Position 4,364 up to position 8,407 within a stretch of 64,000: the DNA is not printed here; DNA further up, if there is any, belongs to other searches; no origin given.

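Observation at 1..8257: PspA/IM30 wired to a giant ~35-TM membrane protein and a membrane-embedded HK / sigma54-activator pair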

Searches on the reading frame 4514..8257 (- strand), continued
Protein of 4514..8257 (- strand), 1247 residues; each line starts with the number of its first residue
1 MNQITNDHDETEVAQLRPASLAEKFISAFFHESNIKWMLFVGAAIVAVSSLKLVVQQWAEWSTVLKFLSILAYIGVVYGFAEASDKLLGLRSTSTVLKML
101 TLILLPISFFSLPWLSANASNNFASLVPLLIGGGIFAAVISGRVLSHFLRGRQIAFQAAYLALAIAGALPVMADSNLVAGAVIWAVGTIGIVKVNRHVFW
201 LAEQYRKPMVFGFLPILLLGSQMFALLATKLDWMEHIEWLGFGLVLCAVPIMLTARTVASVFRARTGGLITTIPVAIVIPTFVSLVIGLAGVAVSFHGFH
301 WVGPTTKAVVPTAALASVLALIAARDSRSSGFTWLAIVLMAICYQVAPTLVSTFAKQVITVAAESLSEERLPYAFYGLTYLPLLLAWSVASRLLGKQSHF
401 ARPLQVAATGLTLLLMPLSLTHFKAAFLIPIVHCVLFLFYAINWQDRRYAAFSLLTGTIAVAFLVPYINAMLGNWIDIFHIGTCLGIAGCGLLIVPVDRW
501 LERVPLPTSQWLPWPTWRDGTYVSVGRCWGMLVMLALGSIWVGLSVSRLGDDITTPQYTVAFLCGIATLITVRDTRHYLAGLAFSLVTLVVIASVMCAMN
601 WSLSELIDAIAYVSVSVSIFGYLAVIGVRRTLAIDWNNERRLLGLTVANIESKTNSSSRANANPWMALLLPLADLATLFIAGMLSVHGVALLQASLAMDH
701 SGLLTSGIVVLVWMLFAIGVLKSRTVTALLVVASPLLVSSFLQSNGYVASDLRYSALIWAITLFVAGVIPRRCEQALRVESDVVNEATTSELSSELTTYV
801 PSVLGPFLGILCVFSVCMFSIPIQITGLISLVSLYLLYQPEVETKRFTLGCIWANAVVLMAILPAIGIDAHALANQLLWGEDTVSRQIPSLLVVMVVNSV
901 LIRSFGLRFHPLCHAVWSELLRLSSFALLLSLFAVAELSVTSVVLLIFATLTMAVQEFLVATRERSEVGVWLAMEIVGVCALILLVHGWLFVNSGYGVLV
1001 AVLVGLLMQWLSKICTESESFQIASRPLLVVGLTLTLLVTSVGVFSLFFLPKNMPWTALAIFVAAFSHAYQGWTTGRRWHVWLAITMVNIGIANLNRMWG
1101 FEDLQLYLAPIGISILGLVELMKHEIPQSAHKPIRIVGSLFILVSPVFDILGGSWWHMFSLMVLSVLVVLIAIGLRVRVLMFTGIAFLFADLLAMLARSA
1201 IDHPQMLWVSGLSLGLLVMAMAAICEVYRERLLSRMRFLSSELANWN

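Call 14: find_related_loci(query=A1, collection=genome_contigs, flank=10000)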
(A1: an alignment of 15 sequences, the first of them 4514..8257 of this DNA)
Query A1 (1247 aa) in genome_contigs; peptide patterns used: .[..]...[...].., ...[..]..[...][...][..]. (x = any residue, [..] = any of these).
218 stretches matched a pattern; 150 encode a relative of the query (tblastn E <= 1e-3); the best 80 are kept; 80 distinct loci.
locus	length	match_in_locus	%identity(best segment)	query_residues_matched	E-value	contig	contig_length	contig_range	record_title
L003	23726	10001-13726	51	10-1247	0e+0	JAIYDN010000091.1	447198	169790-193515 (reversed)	MAG: Planctomycetaceae bacterium isolate H1_MAG_00037 pond_H1_MAG_00037_000000000003, whole genome shotgun sequence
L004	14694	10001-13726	51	10-1247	0e+0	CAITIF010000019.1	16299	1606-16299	MAG: uncultured Pirellula sp. isolate Loclat_bin-07264 genome assembly, contig: bin-07264:019/971, whole genome shotgun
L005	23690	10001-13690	45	20-1247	0e+0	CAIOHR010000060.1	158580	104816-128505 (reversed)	MAG: uncultured Pirellula sp. isolate ErkenSummer_bin-0307 genome assembly, contig: bin-0307:060/445, whole genome shotg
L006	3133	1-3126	41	112-1151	0e+0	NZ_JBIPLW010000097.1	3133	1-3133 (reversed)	MAG: Flavobacterium sp. isolate ME2015-09-16_3300042289_group6_bin140 Rohwer_bin896_scaffold_68754_c1, whole genome shot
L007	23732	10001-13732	44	6-1247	0e+0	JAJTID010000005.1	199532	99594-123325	MAG: Pirellula sp. isolate CoA8_C32 k141_1949303_flag_1_multi_42.0581_len_199532, whole genome shotgun sequence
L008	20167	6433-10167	35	6-1247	0e+0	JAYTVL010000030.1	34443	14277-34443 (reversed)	MAG: Pirellula sp. isolate GFS_5688 GFS_5688_29, whole genome shotgun sequence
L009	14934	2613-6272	36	23-1247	0e+0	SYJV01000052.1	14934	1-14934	MAG: Planctomycetaceae bacterium isolate F1-80-MAGs021 F1-80__c72264, whole genome shotgun sequence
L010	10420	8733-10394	57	1-554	0e+0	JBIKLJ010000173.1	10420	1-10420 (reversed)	MAG: Pirellula sp. isolate ME2014-08-22_3300042298_group5_bin125 Rohwer_bin1657_scaffold_6989_c1, whole genome shotgun s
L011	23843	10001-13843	34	5-1247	6e-179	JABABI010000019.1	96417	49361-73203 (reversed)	MAG: Fuerstiella sp. isolate bin52p NODE_19_length_96417_cov_5.779394, whole genome shotgun sequence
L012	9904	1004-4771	35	7-1247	1e-178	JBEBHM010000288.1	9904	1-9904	MAG: Pirellula sp. isolate ATF_22 NODE_3726_length_9904_cov_2.766650, whole genome shotgun sequence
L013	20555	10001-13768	33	6-1247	3e-178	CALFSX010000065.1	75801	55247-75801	MAG TPA_asm: uncultured Planctomycetaceae bacterium isolate ERR2206764_bin.127_CONCOCT_v1.1_MAG genome assembly, contig:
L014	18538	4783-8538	35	4-1247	1e-176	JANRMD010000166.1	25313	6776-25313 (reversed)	MAG: Pirellulaceae bacterium isolate bins.61 k141_539817, whole genome shotgun sequence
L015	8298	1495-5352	33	5-1247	1e-175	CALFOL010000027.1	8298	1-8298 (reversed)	MAG TPA_asm: uncultured Planctomycetaceae bacterium isolate ERR2206773_bin.94_CONCOCT_v1.1_MAG genome assembly, contig:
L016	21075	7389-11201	34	11-1247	4e-174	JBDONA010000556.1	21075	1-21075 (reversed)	MAG: Fuerstiella sp. isolate FK190211_WC_24_26_27_29_metabat1_scaf2bin.102 NODE_1723_length_21075_cov_3.533655, whole ge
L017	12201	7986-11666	33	23-1247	8e-174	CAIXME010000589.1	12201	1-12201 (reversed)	MAG: uncultured Pirellula sp. isolate Loclat_bin-05000 genome assembly, contig: bin-05000:0589/1036, whole genome shotgu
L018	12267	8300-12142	32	10-1247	7e-173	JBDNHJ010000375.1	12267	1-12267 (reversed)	MAG: Fuerstiella sp. isolate concoct.253.ELB k141_1378258, whole genome shotgun sequence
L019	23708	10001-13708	35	10-1247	2e-172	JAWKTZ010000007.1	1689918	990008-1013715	MAG: Planctomycetaceae bacterium isolate ABC1.50 ABC1.50.fa-7, whole genome shotgun sequence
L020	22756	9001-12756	33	2-1247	1e-171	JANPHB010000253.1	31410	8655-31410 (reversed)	MAG: Pirellula sp. isolate VAR_69_metabat_24 VAR_69_k141_642965, whole genome shotgun sequence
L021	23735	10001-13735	36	1-1247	0e+0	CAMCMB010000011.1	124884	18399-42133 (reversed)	MAG: Pirellula staleyi DSM 6068 isolate MiH-22jul19-314 genome assembly, contig: MiH-22jul19-C160, whole genome shotgun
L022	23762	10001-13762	33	9-1247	7e-171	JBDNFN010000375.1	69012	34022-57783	MAG: Fuerstiella sp. isolate concoct.14.ELB k141_1248027, whole genome shotgun sequence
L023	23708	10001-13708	33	20-1247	1e-170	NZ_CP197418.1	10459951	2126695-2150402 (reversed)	Novipirellula sp. SH528 chromosome, complete genome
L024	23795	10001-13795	34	2-1247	2e-169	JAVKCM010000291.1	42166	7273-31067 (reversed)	MAG: Fuerstiella sp. isolate F4-SAH-21 k141_103235, whole genome shotgun sequence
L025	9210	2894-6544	34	20-1247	3e-168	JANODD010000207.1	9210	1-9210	MAG: Planctomycetia bacterium isolate VAR_17_metabat_198 VAR_17_k141_2093291, whole genome shotgun sequence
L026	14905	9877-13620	34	6-1247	7e-165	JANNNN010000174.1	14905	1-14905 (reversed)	MAG: Planctomycetia bacterium isolate SOY_35_concoct_239 SOY_35_k141_17606, whole genome shotgun sequence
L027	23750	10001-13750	32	2-1247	3e-171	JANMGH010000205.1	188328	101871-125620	MAG: Pirellula sp. isolate OTE_70b_concoct_20_sub OTE_70b_k141_2902493, whole genome shotgun sequence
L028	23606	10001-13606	35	9-1247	3e-162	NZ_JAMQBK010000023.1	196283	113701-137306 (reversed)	Aporhodopirellula aestuarii strain ICT_H3.1 contig_23, whole genome shotgun sequence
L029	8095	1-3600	33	51-1247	8e-162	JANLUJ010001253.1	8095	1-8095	MAG: Pirellula sp. isolate OTE_25_concoct_196 OTE_25_k141_1245653, whole genome shotgun sequence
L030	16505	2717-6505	33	1-1247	3e-161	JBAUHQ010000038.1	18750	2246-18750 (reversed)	MAG: Pirellulaceae bacterium isolate MFD03264_ilm_asm_bin17 k127_114369, whole genome shotgun sequence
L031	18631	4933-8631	33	20-1247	7e-157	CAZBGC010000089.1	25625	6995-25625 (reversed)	MAG TPA_asm: uncultured Pirellulaceae bacterium isolate SRP268394_co1_12 genome assembly, contig: NODE_3265_length_25625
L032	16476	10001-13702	33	23-1247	6e-156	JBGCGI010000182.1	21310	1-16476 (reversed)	MAG: Rubripirellula sp. isolate SGMAG-02 contig182, whole genome shotgun sequence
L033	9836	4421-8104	34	20-1247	1e-167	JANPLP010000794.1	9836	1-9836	MAG: Planctomycetia bacterium isolate VAR_61_concoct_12_sub VAR_61_k141_2571766, whole genome shotgun sequence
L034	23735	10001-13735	33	7-1247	1e-152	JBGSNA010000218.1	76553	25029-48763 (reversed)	MAG: Pirellulaceae bacterium isolate JTS-AC244 k141_388881, whole genome shotgun sequence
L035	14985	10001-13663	35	20-1247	6e-152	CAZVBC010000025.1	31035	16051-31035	MAG TPA_asm: uncultured Pirellulaceae bacterium isolate SRP150892_co2_6 genome assembly, contig: NODE_1873_length_31035_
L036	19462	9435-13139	32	23-1247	4e-152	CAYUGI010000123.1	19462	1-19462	MAG TPA_asm: uncultured Pirellulaceae bacterium isolate SRP268394_co2_48 genome assembly, contig: NODE_4259_length_19462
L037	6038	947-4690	32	6-1247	2e-149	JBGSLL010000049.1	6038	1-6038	MAG: Rhodopirellula sp. isolate JTS-AC204 k141_1159665, whole genome shotgun sequence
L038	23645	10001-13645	32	20-1247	3e-147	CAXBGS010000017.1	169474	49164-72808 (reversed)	MAG TPA_asm: uncultured Pirellulaceae bacterium isolate ERR2762111_binner123_Refined_21 genome assembly, contig: ERZ3422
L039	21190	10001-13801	34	15-1247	3e-179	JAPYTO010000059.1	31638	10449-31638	MAG: Fuerstiella sp. isolate PW6.metabat2.181 PW6_1980_length_31638_cov_26.757369, whole genome shotgun sequence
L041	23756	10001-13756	34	10-1247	1e-174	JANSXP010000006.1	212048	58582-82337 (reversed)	MAG: Planctomycetaceae bacterium isolate bin.28 k141_229349_length_212048_cov_13.0000, whole genome shotgun sequence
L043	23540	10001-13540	31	23-1247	8e-129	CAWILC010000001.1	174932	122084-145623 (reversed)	MAG: Pirellulaceae bacterium isolate MFD03250.bin.2.27 genome assembly, contig: contig_12435, whole genome shotgun seque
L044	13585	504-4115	30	17-1247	1e-122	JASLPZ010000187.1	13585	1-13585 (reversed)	MAG: Pirellulaceae bacterium isolate Arabian11_MAG_71 NODE_187_length_13585_cov_4.266287, whole genome shotgun sequence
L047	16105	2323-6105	40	9-1247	2e-117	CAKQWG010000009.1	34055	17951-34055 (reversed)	MAG: uncultured Pirellulaceae bacterium isolate REFINED_METABAT215_TOP10_CONTIGS_1500_ASSEMBLY_K77_MERGED__Nepal_MoBio_F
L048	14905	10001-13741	32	2-1247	3e-144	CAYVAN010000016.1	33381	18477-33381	MAG TPA_asm: uncultured Rhodopirellula sp. isolate SRP268394_co1_174 genome assembly, contig: NODE_2176_length_33381_cov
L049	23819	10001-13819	35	4-1247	1e-164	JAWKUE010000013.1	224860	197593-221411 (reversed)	MAG: Planctomycetaceae bacterium isolate ABC2.145 ABC2.145.fa-13, whole genome shotgun sequence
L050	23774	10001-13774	36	2-1247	3e-113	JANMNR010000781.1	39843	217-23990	MAG: Pirellula sp. isolate OTE_58_metabat_31_sub OTE_58_k141_232752, whole genome shotgun sequence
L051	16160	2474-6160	35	23-1247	2e-111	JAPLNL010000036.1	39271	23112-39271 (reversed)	MAG: Planctomycetota bacterium isolate LacPavin_0419_WC53_MAG_52_12 LacPavin_0419_WC53_scaffold_125662, whole genome sho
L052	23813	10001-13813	35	11-1247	0e+0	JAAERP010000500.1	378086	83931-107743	MAG: Fuerstiella sp. isolate Nau_8 NauG_CONTIG3618953, whole genome shotgun sequence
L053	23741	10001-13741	41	17-1247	4e-111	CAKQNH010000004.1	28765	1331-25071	MAG: uncultured Pirellulaceae bacterium isolate REFINED_METABAT215_TOP10_CONTIGS_1500_ASSEMBLY_K77_MERGED__Nepal_MoBio_F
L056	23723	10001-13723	34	14-1247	2e-173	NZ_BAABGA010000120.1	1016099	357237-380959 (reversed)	Novipirellula rosea strain JCM 17759 sequence120, whole genome shotgun sequence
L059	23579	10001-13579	37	20-1247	3e-106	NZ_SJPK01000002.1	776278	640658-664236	Allorhodopirellula solitaria strain CA85 CA85_contig00002, whole genome shotgun sequence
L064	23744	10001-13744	33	3-1247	5e-158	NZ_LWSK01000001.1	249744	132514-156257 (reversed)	Rubripirellula obstinata strain CECT 8602 contig1, whole genome shotgun sequence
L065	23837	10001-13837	34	5-1247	5e-178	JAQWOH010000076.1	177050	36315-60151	MAG: Fuerstiella sp. isolate cluster2_bin.2 k141_1156262, whole genome shotgun sequence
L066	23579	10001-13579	35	20-1247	3e-160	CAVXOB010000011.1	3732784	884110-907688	MAG: uncultured Planctomycetota bacterium isolate MFD01721.bin.1.88 genome assembly, contig: contig_8791, whole genome s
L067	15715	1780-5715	37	20-1247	2e-100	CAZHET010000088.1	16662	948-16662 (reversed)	MAG TPA_asm: uncultured Planctomycetaceae bacterium isolate SRP072547_co1_440 genome assembly, contig: NODE_5699_length_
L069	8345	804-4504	34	20-1247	5e-96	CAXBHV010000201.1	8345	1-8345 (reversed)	MAG TPA_asm: uncultured Rhodopirellula sp. isolate ERR2762171_binner12_Refined_24 genome assembly, contig: ERZ3422408.10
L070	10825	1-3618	33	50-1247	7e-162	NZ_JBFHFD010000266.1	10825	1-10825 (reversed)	MAG: Novipirellula sp. isolate Mix_sand07.2021.05.G.116 k141_2834394_length_10825_cov_23.7686, whole genome shotgun sequ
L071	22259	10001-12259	32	6-740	4e-89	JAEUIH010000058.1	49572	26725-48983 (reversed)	MAG: Planctomyces sp. isolate new MAG-38 NODE_58_length_49572_cov_8.124659, whole genome shotgun sequence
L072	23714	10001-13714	30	19-1247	2e-125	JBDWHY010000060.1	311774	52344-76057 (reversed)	MAG: Fuerstiella sp. isolate CI.59.F.A1_421_001 CI_59_F_A1_421_001_000000000060, whole genome shotgun sequence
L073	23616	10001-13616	37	6-1247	9e-83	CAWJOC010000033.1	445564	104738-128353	MAG: uncultured Planctomycetaceae bacterium isolate MFD02840.bin.1.420 genome assembly, contig: contig_66089, whole geno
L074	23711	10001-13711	35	3-1247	3e-82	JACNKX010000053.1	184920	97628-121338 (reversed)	MAG: Planctomycetota bacterium isolate NIOZ-UU7 NIOZ-UU_NODE_22_length_184920_cov_12.2995, whole genome shotgun sequence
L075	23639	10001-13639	37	25-1247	1e-81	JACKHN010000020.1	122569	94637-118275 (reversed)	MAG: Planctomycetaceae bacterium isolate HK-STAS-PLAN-19 HK-STAS-PLAN-19_20, whole genome shotgun sequence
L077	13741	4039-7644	39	4-1247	2e-80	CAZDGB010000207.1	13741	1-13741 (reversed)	MAG TPA_asm: uncultured Planctomycetaceae bacterium isolate SRP302895_co1_441 genome assembly, contig: NODE_8635_length_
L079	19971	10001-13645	36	14-1247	3e-80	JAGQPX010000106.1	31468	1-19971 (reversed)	MAG: Planctomycetaceae bacterium isolate HKST-UBA51 2008_53422, whole genome shotgun sequence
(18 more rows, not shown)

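Call 24: search_protein_families(library=pfam, alignment_id=A1, max_evalue=1)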
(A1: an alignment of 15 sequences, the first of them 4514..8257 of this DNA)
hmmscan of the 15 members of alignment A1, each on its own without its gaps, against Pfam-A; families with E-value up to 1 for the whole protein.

A. member 1, window:4514-8257:- (1247 aa): 0 families

B. families by the number of members that match (of 15 scanned): 4 families
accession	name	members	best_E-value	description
PF09925.14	DUF2157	6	5.4e-07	Predicted membrane protein (DUF2157)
PF16091.10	DUF4820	2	0.26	Domain of unknown function (DUF4820)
PF20303.3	YLATT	1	0.061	YEATS-Like-Associating Three TM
PF03650.18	MPC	1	0.33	Mitochondrial pyruvate carriers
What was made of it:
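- The window's own giant protein does not hit DUF2157 even at E<=1 (call 24).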

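Call 25: search_protein_families(library=pfam, proteins=[P0091, P0093, P0011, P0017, P0106, P0085], max_evalue=0.1)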
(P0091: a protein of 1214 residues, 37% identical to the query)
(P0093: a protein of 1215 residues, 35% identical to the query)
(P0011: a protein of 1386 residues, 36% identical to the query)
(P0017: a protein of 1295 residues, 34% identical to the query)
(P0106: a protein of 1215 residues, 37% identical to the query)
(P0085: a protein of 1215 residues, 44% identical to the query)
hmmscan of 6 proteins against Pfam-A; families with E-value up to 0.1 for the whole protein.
P0091 (1214 aa): 1 family
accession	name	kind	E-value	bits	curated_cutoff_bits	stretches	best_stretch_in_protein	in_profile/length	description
PF09925.14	DUF2157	-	5.4e-07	29.9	32.4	1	18-144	12-137/146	Predicted membrane protein (DUF2157)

P0093 (1215 aa): 2 families
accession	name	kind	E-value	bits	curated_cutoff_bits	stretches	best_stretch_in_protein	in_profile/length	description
PF09925.14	DUF2157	-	3.2e-05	24.1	32.4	1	35-141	32-133/146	Predicted membrane protein (DUF2157)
PF20303.3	YLATT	-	0.061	13.6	26.7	0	704-743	14-53/107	YEATS-Like-Associating Three TM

P0011 (1386 aa): 1 family
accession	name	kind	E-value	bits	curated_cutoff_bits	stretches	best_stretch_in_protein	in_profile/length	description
PF09925.14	DUF2157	-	2.6e-05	24.4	32.4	1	118-204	32-114/146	Predicted membrane protein (DUF2157)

P0017 (1295 aa): 1 family
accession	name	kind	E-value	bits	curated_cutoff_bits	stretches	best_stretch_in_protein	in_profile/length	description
PF09925.14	DUF2157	-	2e-05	24.8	32.4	1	47-119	33-105/146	Predicted membrane protein (DUF2157)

P0106 (1215 aa): 1 family
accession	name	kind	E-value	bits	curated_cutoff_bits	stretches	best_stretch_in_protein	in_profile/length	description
PF09925.14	DUF2157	-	7.5e-06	26.2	32.4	1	35-136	32-129/146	Predicted membrane protein (DUF2157)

P0085 (1215 aa): 1 family
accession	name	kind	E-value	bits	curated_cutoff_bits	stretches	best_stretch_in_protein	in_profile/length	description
PF09925.14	DUF2157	-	8.6e-07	29.2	32.4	1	34-142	31-134/146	Predicted membrane protein (DUF2157)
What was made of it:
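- On Lia system (LiaIH-LiaFSR): The window protein gives none at E<=1 (calls 24, 25).
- Sub-threshold DUF2157 hits fall on the N-terminal four helices of 6/15 giant homologues (calls 24, 25). The N-terminal DUF2157-like hits point toward a LiaI/LiaF-type partner role (calls 24, 25).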
